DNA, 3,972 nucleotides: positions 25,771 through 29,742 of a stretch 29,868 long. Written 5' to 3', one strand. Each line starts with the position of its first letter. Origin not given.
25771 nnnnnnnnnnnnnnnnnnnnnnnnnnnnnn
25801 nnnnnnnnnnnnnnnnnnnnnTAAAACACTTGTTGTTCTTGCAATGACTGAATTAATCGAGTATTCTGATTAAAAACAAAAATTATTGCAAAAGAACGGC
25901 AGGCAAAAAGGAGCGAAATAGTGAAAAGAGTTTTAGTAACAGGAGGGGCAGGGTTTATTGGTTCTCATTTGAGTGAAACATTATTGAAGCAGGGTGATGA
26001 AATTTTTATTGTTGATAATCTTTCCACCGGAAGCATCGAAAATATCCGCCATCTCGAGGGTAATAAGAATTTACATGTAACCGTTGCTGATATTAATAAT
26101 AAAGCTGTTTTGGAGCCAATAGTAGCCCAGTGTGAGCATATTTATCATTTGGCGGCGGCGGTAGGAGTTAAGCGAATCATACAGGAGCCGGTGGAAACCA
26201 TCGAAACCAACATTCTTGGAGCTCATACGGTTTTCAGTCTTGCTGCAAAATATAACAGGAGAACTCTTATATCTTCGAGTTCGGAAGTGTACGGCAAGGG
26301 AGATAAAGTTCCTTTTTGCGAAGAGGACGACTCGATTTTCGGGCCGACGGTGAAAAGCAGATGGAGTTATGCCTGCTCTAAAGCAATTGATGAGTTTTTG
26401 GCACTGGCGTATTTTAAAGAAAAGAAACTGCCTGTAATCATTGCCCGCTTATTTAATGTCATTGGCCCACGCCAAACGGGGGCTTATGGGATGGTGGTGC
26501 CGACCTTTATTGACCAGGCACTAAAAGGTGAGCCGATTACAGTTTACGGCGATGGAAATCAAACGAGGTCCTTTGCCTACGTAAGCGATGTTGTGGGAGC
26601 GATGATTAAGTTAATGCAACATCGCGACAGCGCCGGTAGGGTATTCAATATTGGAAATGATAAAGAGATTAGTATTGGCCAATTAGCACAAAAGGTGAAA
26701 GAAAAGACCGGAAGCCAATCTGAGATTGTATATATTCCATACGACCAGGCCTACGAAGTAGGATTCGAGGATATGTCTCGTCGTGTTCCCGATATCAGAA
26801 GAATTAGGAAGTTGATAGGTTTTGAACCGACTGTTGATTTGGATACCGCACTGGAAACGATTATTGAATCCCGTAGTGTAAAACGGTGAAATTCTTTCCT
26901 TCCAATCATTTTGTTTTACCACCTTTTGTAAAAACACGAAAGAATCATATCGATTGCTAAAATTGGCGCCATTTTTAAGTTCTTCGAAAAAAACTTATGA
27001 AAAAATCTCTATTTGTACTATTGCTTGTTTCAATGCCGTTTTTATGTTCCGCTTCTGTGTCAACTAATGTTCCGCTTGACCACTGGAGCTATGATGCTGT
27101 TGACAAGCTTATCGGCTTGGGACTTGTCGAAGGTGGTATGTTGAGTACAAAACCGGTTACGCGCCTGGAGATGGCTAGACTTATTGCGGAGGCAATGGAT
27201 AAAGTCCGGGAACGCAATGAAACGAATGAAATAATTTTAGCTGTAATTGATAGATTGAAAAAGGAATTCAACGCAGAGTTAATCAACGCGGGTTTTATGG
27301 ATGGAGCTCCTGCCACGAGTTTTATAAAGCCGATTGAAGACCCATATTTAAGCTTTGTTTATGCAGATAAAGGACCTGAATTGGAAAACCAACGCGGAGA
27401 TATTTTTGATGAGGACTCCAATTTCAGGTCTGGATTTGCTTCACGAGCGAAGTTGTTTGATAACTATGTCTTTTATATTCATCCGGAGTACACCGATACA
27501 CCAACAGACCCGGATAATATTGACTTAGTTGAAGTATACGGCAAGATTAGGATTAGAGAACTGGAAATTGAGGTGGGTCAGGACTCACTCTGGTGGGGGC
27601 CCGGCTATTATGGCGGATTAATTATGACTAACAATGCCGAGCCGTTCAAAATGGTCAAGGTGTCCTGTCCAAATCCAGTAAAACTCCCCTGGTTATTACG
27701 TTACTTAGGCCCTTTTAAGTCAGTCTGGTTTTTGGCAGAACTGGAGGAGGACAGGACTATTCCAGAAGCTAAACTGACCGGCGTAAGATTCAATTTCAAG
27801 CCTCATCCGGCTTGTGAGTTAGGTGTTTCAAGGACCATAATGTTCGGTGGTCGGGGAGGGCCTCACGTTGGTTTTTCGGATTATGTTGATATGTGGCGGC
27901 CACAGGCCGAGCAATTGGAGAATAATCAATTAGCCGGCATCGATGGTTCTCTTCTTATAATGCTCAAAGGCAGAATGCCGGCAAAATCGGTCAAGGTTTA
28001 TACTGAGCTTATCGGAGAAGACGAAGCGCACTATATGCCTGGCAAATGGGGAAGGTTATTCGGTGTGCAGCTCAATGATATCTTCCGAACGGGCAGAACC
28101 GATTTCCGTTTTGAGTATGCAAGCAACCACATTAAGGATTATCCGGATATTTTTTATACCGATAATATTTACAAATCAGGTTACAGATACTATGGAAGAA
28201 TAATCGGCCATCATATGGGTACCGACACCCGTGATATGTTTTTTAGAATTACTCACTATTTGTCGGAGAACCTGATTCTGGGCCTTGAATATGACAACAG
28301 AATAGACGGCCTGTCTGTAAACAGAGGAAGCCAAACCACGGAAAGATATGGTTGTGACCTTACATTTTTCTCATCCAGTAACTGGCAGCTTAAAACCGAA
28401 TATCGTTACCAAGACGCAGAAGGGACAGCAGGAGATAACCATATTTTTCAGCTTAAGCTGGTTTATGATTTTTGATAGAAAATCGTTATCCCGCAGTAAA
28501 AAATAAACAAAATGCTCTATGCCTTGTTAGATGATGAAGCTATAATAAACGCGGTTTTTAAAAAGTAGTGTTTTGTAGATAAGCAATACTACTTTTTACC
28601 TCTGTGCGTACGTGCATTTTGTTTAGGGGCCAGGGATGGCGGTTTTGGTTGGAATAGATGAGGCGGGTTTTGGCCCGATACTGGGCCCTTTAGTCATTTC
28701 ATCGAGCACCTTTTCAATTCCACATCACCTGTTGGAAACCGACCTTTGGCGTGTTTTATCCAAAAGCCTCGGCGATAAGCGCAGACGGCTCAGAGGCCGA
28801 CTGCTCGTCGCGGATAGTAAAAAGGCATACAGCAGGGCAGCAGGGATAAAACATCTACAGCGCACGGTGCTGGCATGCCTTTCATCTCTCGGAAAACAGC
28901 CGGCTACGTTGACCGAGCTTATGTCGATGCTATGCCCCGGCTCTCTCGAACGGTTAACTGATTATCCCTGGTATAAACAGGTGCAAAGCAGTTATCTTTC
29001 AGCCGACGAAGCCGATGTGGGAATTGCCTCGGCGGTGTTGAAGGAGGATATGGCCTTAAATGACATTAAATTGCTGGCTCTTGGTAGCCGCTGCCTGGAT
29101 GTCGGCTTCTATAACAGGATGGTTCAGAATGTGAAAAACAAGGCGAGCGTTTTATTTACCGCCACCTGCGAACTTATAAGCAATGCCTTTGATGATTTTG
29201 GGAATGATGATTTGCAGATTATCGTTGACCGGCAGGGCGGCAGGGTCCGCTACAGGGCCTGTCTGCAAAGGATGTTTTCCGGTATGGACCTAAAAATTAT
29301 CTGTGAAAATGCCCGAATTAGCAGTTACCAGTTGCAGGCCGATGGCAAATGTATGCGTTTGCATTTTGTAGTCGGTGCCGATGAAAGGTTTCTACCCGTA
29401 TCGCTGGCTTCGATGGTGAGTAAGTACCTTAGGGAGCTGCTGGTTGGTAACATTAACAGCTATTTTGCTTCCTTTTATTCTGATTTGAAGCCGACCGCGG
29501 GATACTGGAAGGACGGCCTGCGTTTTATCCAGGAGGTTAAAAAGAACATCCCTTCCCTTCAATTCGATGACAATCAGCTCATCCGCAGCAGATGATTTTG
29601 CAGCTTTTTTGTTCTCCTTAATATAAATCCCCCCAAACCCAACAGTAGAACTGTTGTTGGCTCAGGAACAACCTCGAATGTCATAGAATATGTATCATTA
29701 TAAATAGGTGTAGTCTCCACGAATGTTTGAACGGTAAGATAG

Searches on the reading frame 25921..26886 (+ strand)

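Call 63: search_protein_families(library=pfam, proteins=[window:25921-26886:+], max_evalue=0.001)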
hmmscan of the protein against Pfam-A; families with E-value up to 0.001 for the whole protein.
window:25921-26886:+ (322 aa): 9 families
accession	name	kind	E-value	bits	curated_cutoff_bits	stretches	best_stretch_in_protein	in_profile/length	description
PF16363.11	GDP_Man_Dehyd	-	2.2e-60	205.3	27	1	5-312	1-330/332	GDP-mannose 4,6 dehydratase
PF01370.27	Epimerase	-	3.2e-59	200.7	20.9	1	4-245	1-240/240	NAD dependent epimerase/dehydratase family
PF02719.21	Polysacc_synt_2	-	1.5e-21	77.3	20.2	2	4-120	1-127/293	Polysaccharide biosynthesis protein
PF01073.25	3Beta_HSD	-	7.8e-15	55.1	22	1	5-230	1-227/280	3-beta hydroxysteroid dehydrogenase/isomerase family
PF07993.18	NAD_binding_4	-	9.5e-15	54.9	20.1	1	63-189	81-216/258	Male sterility protein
PF04321.23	RmlD_sub_bind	-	2.1e-10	40.6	27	1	3-270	2-238/287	RmlD substrate binding domain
PF00106.31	adh_short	-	8.1e-06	25.9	26.6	1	2-83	1-87/195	short chain dehydrogenase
PF08659.16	KR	-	0.00015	22.2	22.6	1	4-80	3-91/180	KR domain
PF05368.20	NmrA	-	0.00048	20.3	27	0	2-79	3-78/298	NmrA-like family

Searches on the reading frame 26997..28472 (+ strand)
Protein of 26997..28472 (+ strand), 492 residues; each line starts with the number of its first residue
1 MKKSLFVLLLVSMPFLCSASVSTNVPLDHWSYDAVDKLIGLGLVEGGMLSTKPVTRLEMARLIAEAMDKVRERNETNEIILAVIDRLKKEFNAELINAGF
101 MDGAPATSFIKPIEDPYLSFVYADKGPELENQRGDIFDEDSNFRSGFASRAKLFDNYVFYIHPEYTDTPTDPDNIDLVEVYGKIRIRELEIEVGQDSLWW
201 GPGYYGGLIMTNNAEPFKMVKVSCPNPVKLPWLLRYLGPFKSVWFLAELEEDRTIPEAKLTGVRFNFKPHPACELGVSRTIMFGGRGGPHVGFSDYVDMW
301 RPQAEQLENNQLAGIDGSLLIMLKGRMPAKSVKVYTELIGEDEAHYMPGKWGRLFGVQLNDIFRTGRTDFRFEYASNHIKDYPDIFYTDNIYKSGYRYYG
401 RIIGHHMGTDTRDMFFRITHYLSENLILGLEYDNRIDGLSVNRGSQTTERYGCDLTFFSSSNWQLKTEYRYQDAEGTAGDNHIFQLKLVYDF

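Call 63: search_protein_families(library=pfam, proteins=[window:26997-28472:+], max_evalue=0.001)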
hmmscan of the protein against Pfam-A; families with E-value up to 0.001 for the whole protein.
window:26997-28472:+ (492 aa): 1 family
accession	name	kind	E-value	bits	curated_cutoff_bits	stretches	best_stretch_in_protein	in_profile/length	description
PF14052.12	Caps_assemb_Wzi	-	3.5e-86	290.1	30.1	1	124-474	16-378/392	Capsule assembly protein Wzi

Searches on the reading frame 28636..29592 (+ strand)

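Call 63: search_protein_families(library=pfam, proteins=[window:28636-29592:+], max_evalue=0.001)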
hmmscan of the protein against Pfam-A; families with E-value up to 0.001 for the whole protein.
window:28636-29592:+ (319 aa): 1 family
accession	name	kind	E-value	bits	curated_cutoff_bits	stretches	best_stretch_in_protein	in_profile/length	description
PF01351.25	RNase_HII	-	3.7e-08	33.9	25.8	0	5-51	1-47/199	Ribonuclease HII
